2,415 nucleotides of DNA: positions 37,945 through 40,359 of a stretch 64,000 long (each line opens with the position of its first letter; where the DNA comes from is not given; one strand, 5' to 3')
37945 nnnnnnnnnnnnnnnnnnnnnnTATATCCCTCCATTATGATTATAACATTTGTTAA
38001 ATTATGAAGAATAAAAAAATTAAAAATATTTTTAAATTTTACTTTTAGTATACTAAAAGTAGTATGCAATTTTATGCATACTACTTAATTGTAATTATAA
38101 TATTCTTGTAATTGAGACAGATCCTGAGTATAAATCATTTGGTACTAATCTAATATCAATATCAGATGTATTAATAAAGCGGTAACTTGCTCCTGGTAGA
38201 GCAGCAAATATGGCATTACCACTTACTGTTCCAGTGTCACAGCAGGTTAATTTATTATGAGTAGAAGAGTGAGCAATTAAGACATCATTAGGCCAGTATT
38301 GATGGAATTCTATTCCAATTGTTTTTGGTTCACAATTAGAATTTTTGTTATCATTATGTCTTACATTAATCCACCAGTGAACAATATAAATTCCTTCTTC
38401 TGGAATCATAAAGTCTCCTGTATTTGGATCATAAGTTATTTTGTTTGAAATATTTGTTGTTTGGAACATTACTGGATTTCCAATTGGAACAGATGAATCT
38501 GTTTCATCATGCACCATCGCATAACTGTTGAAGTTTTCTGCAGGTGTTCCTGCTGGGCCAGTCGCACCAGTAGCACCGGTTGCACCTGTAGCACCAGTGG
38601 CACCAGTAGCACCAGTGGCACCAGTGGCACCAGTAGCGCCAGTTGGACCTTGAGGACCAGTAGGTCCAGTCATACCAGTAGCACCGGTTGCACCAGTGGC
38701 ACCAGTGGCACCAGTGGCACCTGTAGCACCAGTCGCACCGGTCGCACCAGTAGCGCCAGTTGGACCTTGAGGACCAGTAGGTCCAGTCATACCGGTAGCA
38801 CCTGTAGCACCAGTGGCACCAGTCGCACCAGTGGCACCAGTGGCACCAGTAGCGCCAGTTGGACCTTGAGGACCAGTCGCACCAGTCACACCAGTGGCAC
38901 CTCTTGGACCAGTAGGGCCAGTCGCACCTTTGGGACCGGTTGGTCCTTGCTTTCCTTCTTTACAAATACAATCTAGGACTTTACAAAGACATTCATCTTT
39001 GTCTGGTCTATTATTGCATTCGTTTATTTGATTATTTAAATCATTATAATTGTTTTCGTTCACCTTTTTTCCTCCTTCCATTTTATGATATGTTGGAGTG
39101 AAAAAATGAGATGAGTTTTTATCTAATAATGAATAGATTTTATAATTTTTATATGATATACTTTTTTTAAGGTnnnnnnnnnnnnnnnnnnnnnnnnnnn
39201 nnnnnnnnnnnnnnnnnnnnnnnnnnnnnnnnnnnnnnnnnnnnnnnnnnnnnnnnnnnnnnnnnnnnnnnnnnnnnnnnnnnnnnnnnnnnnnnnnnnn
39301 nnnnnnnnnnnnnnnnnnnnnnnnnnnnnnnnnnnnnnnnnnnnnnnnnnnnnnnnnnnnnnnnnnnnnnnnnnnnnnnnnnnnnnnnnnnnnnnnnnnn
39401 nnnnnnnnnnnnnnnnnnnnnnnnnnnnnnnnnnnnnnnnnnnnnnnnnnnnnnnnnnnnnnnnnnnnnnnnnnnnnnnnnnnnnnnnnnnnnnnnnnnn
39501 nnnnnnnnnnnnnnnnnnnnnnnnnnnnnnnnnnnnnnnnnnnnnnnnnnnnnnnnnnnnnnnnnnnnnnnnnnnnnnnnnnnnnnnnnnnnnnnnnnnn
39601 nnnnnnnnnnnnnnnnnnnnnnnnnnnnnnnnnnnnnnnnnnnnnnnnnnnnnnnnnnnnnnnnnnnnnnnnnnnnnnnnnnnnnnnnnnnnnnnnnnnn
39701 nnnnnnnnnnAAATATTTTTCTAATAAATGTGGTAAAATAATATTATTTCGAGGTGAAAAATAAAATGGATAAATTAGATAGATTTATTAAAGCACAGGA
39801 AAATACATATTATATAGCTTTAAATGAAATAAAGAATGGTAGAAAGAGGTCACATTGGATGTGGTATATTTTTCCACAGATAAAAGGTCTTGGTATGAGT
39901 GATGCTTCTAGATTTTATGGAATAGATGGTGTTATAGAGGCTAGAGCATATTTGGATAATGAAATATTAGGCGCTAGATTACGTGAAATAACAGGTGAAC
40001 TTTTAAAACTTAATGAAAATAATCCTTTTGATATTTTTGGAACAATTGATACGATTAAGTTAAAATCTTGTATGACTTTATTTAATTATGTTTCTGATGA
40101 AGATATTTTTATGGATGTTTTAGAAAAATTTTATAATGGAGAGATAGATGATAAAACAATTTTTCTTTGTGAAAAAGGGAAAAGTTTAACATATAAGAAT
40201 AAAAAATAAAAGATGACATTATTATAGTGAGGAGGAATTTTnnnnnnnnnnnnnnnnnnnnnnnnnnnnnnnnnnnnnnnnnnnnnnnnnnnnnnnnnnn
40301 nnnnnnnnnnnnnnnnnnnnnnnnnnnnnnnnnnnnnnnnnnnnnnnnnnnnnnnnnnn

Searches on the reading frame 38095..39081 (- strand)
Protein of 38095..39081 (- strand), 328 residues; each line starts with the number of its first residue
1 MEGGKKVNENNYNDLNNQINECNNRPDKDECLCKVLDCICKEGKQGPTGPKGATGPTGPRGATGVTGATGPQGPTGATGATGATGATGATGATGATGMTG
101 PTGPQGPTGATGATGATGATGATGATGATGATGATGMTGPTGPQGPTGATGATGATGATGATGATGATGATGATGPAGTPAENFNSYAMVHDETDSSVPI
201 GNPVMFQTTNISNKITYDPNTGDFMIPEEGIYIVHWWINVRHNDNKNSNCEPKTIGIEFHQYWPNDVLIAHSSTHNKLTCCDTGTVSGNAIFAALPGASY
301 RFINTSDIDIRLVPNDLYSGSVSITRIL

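Call 36: search_protein_families(library=pfam, proteins=[window:38095-39081:-], max_evalue=0.00001)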
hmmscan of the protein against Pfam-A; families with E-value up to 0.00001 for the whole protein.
window:38095-39081:- (328 aa): 1 family
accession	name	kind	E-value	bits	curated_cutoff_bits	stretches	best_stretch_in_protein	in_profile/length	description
PF01391.23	Collagen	-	4.2e-22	78.1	27.2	3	43-97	1-55/60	Collagen triple helix repeat (20 copies)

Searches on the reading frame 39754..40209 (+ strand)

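Call 36: search_protein_families(library=pfam, proteins=[window:39754-40209:+], max_evalue=0.00001)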
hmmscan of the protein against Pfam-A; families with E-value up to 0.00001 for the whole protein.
window:39754-40209:+ (151 aa): 1 family
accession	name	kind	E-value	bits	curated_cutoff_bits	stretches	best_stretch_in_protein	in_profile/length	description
PF08837.16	DUF1810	-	7.1e-53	178.6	25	1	7-136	3-133/136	Protein of unknown function (DUF1810)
